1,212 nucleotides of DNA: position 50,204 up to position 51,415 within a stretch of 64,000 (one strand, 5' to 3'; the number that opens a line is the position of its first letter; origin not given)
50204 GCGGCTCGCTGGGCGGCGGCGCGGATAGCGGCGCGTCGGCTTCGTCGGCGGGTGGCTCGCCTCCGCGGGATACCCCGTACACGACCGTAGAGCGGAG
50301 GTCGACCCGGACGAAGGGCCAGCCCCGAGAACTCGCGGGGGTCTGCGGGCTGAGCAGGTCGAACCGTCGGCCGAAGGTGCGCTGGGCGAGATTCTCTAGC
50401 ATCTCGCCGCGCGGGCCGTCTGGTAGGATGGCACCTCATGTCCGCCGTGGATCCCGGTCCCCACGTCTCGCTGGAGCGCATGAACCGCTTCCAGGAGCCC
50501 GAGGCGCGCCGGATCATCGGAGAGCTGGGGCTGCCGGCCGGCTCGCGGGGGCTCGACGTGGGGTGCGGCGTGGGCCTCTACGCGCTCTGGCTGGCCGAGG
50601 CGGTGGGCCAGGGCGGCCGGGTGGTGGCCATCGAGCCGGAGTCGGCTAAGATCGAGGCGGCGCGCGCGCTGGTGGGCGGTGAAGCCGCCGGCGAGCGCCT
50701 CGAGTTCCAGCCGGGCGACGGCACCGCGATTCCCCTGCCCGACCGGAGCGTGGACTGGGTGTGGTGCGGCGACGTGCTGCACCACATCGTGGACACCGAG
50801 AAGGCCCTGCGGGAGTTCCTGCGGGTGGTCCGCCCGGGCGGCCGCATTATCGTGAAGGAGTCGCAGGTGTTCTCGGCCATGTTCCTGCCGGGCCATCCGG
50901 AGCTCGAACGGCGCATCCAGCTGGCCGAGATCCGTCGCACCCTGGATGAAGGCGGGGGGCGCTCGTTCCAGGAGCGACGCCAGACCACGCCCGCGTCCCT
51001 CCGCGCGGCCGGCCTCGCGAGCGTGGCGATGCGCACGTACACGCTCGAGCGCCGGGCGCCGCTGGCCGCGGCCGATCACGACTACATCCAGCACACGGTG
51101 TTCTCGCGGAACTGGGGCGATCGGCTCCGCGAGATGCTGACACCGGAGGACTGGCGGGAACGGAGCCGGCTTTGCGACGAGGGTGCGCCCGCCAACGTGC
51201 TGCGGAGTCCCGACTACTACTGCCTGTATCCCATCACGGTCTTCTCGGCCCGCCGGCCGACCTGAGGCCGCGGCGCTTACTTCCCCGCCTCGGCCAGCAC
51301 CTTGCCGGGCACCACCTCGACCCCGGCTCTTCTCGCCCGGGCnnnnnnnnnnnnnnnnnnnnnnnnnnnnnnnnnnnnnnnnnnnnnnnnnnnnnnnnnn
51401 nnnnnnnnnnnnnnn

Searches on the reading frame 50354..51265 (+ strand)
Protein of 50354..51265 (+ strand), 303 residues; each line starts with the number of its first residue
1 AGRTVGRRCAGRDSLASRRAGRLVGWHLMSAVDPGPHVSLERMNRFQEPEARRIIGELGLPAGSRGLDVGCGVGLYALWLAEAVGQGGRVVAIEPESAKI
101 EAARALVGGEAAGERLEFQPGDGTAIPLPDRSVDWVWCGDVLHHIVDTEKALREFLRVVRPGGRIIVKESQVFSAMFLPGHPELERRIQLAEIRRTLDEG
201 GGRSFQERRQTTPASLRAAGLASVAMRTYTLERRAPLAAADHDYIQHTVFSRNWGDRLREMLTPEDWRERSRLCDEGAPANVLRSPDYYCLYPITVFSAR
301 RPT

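Call 39: search_protein_families(library=pfam, proteins=[window:50354-51265:+], max_evalue=0.00001)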
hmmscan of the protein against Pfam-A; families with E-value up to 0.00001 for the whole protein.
window:50354-51265:+ (303 aa): 7 families
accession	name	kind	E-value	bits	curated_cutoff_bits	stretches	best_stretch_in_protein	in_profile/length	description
PF08241.18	Methyltransf_11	-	2.6e-24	86.1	21.2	1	67-167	1-95/95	Methyltransferase domain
PF13649.12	Methyltransf_25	-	3.8e-20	72.8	27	1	67-163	2-97/97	Methyltransferase domain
PF13847.12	Methyltransf_31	-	6.3e-17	62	27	1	64-171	5-113/145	Methyltransferase domain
PF08242.18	Methyltransf_12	-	7.6e-15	55.9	30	1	67-165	1-98/98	Methyltransferase domain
PF13489.12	Methyltransf_23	-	4.2e-13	49.8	27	1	43-206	1-145/164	Methyltransferase domain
PF01209.24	Ubie_methyltran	-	4.5e-13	49.5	20.1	1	62-170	47-154/233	ubiE/COQ5 methyltransferase family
PF01135.25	PCMT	-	2.7e-06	27.8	20.3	1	58-124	69-134/210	Protein-L-isoaspartate(D-aspartate) O-methyltransferase (PCMT)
